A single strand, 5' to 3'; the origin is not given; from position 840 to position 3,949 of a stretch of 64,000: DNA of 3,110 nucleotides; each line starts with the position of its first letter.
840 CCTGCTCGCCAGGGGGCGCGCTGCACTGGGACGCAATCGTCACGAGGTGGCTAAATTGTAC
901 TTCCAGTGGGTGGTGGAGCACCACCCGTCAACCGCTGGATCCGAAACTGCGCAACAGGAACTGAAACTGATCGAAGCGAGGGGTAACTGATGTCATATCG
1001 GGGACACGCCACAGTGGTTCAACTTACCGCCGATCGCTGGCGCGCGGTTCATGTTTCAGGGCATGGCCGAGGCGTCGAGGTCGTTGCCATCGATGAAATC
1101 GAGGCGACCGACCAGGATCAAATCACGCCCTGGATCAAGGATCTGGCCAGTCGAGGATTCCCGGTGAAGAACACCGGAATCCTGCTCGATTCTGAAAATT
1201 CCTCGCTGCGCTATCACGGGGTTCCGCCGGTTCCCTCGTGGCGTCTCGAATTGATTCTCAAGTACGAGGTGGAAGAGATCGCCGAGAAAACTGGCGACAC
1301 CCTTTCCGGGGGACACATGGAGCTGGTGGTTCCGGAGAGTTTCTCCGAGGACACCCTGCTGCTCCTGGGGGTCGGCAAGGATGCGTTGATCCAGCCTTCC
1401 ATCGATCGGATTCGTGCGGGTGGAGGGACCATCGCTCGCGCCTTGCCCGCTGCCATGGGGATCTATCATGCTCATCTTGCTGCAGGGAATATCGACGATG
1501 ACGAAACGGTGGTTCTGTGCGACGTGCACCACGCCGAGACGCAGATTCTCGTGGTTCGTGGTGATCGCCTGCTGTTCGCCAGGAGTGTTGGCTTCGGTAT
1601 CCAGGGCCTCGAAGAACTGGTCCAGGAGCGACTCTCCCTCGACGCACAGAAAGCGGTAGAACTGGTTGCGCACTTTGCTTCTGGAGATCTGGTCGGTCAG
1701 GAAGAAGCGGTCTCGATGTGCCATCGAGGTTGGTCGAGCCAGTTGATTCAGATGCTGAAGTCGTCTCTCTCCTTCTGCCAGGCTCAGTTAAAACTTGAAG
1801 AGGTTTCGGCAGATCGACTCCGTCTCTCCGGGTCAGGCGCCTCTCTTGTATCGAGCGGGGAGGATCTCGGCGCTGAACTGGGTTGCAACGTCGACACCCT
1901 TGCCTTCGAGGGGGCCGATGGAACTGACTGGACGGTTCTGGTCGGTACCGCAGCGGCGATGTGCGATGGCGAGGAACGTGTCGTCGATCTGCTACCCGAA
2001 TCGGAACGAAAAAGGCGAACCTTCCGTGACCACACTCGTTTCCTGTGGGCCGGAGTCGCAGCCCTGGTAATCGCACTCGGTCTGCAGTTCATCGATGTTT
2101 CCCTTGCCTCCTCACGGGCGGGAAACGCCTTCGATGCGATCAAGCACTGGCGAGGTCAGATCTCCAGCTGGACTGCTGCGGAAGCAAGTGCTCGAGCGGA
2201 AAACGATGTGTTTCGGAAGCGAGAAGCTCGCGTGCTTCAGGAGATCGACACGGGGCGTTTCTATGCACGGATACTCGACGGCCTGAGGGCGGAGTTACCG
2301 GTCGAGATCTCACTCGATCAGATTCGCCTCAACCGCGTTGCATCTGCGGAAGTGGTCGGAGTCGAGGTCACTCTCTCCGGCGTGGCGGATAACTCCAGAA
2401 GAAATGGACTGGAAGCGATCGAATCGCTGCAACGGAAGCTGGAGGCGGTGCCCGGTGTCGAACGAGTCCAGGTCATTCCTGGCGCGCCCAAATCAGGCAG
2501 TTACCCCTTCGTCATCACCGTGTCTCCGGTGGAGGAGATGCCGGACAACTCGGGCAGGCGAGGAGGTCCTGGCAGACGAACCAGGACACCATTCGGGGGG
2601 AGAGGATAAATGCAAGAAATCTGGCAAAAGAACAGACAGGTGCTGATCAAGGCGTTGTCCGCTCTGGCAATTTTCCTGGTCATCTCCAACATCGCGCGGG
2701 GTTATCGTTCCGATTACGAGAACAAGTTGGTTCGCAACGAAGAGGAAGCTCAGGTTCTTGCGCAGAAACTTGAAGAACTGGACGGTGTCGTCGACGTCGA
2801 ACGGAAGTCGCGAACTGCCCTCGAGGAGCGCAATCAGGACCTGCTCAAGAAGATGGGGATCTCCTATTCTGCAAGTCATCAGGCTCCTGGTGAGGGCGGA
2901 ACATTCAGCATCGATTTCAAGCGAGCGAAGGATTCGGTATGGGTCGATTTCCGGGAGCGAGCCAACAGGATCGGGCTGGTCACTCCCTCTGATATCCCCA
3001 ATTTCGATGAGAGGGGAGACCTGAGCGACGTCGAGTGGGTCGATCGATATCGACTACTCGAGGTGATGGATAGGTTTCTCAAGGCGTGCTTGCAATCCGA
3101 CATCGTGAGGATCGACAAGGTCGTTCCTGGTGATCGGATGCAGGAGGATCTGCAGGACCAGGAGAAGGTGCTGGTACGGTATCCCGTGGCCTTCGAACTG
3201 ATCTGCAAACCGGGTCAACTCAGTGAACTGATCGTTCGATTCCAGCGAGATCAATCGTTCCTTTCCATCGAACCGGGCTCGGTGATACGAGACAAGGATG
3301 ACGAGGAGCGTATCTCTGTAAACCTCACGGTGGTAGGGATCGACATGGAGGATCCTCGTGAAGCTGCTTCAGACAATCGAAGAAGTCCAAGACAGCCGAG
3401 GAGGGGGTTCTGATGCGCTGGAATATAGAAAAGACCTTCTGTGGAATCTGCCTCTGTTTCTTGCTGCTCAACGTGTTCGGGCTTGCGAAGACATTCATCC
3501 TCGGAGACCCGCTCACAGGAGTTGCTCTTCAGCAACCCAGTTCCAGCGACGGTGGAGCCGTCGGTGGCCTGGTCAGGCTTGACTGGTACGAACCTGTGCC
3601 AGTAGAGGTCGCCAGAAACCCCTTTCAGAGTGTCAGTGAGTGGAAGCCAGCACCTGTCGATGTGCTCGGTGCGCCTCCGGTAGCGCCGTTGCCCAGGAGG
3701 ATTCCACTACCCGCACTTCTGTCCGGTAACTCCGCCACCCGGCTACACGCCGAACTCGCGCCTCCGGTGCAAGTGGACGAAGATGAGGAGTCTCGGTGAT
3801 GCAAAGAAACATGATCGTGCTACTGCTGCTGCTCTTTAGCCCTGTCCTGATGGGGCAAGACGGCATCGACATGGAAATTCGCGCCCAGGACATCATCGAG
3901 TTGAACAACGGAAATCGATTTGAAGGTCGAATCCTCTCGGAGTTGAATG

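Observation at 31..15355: Ten-gene translationally coupled pseudopilus/assembly operon without secretin, ATPase or platform genes nearby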

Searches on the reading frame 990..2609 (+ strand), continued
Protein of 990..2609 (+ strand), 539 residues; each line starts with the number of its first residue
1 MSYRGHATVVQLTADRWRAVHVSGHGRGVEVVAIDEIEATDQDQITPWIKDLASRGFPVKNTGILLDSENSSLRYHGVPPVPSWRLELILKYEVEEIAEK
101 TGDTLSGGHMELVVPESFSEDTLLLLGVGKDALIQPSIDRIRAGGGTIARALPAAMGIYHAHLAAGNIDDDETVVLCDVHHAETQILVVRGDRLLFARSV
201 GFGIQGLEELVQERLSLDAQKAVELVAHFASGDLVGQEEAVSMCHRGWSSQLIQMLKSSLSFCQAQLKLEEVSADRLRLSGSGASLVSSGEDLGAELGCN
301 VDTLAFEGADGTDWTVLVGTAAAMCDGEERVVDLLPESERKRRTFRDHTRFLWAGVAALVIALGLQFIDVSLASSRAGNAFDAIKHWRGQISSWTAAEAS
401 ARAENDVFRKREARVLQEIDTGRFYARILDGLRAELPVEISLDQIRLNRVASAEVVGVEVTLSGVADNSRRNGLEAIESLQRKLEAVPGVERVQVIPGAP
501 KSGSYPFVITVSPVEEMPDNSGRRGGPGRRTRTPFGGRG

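Call 20: search_solved_structures(query=A1, max_evalue=1, show_alignments=1)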
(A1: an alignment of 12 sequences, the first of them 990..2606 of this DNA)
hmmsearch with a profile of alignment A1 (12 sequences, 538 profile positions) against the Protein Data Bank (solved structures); distinct sequences matched with E-value up to 1: 10.
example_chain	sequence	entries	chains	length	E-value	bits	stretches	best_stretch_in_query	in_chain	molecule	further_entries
3jc8_Ma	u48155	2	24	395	5.6e-11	44.9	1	46-304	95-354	Type IV pilus biogenesis protein PilM | PilM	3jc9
2ych_A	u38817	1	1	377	8.5e-11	44.3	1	6-304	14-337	COMPETENCE PROTEIN PILM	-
5eou_A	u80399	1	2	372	1.6e-08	36.8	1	165-336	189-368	Type 4 fimbrial biogenesis protein PilM,Type 4 fimbrial biogenesis protein PilN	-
5eox_A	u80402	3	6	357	4.7e-08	35.3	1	165-322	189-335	Type 4 fimbrial biogenesis protein PilM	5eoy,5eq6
4czl_A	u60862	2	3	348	0.0089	17.8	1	174-212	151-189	ROD SHAPE-DETERMINING PROTEIN MREB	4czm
4cze_A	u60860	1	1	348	0.011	17.5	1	174-212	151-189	ROD SHAPE-DETERMINING PROTEIN MREB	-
4czf_A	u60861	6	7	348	0.011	17.5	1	174-212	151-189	ROD SHAPE-DETERMINING PROTEIN MREB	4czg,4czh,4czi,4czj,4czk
3wt0_A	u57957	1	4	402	0.074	14.8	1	170-229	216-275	Cell division protein FtsA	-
3wqt_A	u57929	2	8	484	0.082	14.7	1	171-229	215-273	Cell division protein FtsA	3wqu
6veh_A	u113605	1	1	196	0.71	11.5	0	128-164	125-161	HEAT repeat domain-containing protein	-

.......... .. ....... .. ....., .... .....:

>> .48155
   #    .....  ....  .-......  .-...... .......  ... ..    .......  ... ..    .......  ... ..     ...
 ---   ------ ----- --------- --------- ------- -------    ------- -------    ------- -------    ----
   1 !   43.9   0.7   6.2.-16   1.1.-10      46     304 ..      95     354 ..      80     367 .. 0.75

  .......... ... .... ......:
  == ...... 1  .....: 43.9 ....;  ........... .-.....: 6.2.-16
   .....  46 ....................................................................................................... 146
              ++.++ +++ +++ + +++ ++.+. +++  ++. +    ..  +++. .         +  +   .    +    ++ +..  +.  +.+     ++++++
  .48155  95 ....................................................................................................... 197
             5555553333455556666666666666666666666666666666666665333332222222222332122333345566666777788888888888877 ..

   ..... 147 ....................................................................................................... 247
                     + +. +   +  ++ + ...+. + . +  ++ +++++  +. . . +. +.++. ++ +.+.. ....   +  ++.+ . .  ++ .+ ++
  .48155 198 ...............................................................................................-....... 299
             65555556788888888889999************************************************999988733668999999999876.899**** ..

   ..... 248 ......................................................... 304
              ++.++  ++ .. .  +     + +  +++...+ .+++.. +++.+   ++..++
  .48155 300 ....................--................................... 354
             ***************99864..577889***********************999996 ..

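Call 65: search_protein_families(library=pfam, proteins=[L001:1246-3267:+, L001:3273-5768:+, L001:36-1082:+], max_evalue=0.01)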
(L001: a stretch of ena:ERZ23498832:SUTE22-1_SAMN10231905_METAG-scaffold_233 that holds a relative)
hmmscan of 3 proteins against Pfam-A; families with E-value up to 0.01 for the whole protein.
L001:1246-3267:+ (674 aa): 17 families
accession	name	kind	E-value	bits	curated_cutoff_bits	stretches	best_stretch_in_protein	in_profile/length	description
PF00158.32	Sigma54_activat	-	1.9e-71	239.6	20.2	1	351-517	1-167/168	Sigma-54 interaction domain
PF14532.12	Sigma54_activ_2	-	4.1e-24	85.8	25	1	353-522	2-138/138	Sigma-54 interaction domain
PF25601.1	AAA_lid_14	-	7e-20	71.1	27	1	523-596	1-75/87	AAA+ ATPase lid domain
PF01590.32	GAF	-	7.2e-17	62.6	22.4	1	154-288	3-133/133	GAF domain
PF13185.12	GAF_2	-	1.4e-16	61.4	28.6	1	154-289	5-136/136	GAF domain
PF00498.31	FHA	-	1.5e-16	61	20.7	1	22-84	2-67/67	FHA domain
PF02954.25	HTH_8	-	3.3e-13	49.6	22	1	625-662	5-42/42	Bacterial regulatory protein, Fis family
PF16697.10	Yop-YscD_cpl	-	8.5e-12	45.6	33.2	1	13-91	11-91/94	Inner membrane component of T3SS, cytoplasmic domain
PF13492.12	GAF_3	-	5.4e-09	37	27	1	154-290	3-129/129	GAF domain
PF07728.20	AAA_5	-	1.2e-08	35.5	22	1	374-495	1-125/139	AAA domain (dynein-related subfamily)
PF07724.20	AAA_2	-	3.1e-05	24.5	27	1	374-500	5-132/166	AAA domain (Cdc48 subfamily)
PF01078.27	Mg_chelatase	-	0.00016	21.6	20.3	1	427-492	89-157/207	Magnesium chelatase, subunit ChlI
PF12775.13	AAA_7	-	0.0018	18.2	25.8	1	345-397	6-58/181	P-loop containing dynein motor region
PF18024.7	HTH_50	-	0.002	18.2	27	1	613-664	3-49/50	Helix-turn-helix domain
PF13191.12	AAA_16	-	0.0023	18.9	32.6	0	352-465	3-118/167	AAA ATPase domain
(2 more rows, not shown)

L001:3273-5768:+ (832 aa): 3 families
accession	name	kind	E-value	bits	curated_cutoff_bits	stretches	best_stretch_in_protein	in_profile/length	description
PF00498.31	FHA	-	8.7e-34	116.2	20.7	2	140-203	1-67/67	FHA domain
PF16697.10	Yop-YscD_cpl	-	1.6e-27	96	33.2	2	132-208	11-89/94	Inner membrane component of T3SS, cytoplasmic domain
PF24352.1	DUF7512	-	0.0045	17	27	1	249-284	8-43/46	Family of unknown function (DUF7512)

L001:36-1082:+ (349 aa): 1 family
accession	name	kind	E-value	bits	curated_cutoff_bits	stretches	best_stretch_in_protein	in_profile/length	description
PF02113.21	Peptidase_S13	-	3.3e-49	168.3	22.8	1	6-326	104-431/444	D-Ala-D-Ala carboxypeptidase 3 (S13) family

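Call 67: search_solved_structures(query=A6, max_evalue=1)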
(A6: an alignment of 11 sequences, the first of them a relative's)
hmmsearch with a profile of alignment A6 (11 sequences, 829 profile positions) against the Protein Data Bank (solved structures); distinct sequences matched with E-value up to 1: 51.
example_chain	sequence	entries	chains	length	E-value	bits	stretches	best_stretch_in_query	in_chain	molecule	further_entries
3po8_A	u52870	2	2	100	3.6e-14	55.1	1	137-210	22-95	Putative uncharacterized protein TB39.8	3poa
2lc1_A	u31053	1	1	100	4.5e-14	54.8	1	137-210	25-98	Putative uncharacterized protein TB39.8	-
8p5r_G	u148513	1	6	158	1.2e-13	53.4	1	112-207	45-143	Glycogen accumulation regulator GarA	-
6i2q_B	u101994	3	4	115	1.7e-13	52.9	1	137-207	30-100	Glycogen accumulation regulator GarA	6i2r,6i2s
3oun_A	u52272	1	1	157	1.9e-13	52.8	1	137-210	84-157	Putative uncharacterized protein TB39.8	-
2kfu_A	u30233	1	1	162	3.6e-13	51.8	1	112-206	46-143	Rv1827 pThr 22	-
6i2p_D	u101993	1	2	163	3.6e-13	51.8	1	112-206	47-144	Glycogen accumulation regulator GarA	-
7rj3_A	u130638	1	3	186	5.1e-13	51.3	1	112-206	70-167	Glycogen accumulation regulator GarA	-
2kkl_A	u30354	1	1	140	6e-13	51.1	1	142-207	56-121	Uncharacterized protein Mb1858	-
2fez_A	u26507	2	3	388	1.8e-12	49.5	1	142-210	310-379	Probable regulatory protein embR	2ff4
3gqs_A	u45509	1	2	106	1.5e-11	46.4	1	131-212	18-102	Adenylate cyclase-like protein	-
2kb3_A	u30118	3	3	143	2e-11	46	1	112-206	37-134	Oxoglutarate dehydrogenase inhibitor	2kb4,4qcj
8p5x_G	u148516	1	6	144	2e-11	46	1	112-206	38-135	Oxoglutarate dehydrogenase inhibitor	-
6cah_A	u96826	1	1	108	3.3e-11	45.3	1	22-91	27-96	ABC transporter ATP-binding/permease protein Rv1747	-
6hc0_B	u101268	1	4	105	7.8e-11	44.1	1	134-208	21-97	GGDEF domain protein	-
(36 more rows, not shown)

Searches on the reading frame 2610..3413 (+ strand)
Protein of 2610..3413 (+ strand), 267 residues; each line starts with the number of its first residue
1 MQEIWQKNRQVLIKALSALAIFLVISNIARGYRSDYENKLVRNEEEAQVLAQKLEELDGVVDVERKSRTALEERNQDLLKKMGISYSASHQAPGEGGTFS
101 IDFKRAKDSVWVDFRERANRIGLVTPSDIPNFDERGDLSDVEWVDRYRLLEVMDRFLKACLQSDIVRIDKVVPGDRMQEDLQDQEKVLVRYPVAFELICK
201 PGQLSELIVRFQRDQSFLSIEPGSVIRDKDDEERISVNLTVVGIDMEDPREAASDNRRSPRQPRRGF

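Call 4: search_protein_families(library=pfam, proteins=[window:2610-3413:+], max_evalue=0.1)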
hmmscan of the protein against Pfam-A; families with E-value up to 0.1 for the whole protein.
window:2610-3413:+ (267 aa): 0 families

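Call 11: search_protein_families(library=ncbifam, proteins=[window:2610-3413:+], max_evalue=0.1)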
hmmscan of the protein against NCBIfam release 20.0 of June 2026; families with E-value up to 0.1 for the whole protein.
window:2610-3413:+ (267 aa): 1 family
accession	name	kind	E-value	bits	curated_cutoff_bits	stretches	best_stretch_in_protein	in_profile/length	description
NF003300.0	PRK04296.1-5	equivalog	0.06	13.1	195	0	13-76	98-161/194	thymidine kinase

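Call 21: search_solved_structures(query=A2, max_evalue=10)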
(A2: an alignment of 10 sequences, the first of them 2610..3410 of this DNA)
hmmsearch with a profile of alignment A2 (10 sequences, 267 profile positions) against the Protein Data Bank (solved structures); distinct sequences matched with E-value up to 10: 1.
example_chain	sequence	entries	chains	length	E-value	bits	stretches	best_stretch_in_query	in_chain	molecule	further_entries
9f90_H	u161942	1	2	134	0.073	15.8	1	87-140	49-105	RSVF-multi-epitope designed scaffold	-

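Call 59: find_encoding_contigs(protein=window:2610-3410:+, flank=10000, max_places=2)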
Protein window:2610-3410:+ (267 aa): no gene with exactly this product is on record in the collection.

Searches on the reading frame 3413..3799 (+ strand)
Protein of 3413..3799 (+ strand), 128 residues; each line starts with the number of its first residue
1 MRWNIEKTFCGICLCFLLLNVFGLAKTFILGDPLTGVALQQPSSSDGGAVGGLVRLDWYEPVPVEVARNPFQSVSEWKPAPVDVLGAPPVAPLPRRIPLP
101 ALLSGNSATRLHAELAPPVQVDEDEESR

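Call 4: search_protein_families(library=pfam, proteins=[window:3413-3799:+], max_evalue=0.1)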
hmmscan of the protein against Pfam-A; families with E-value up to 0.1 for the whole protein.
window:3413-3799:+ (128 aa): 0 families

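Call 11: search_protein_families(library=ncbifam, proteins=[window:3413-3799:+], max_evalue=0.1)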
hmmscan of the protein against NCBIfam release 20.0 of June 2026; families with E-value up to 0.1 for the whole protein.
window:3413-3799:+ (128 aa): 0 families
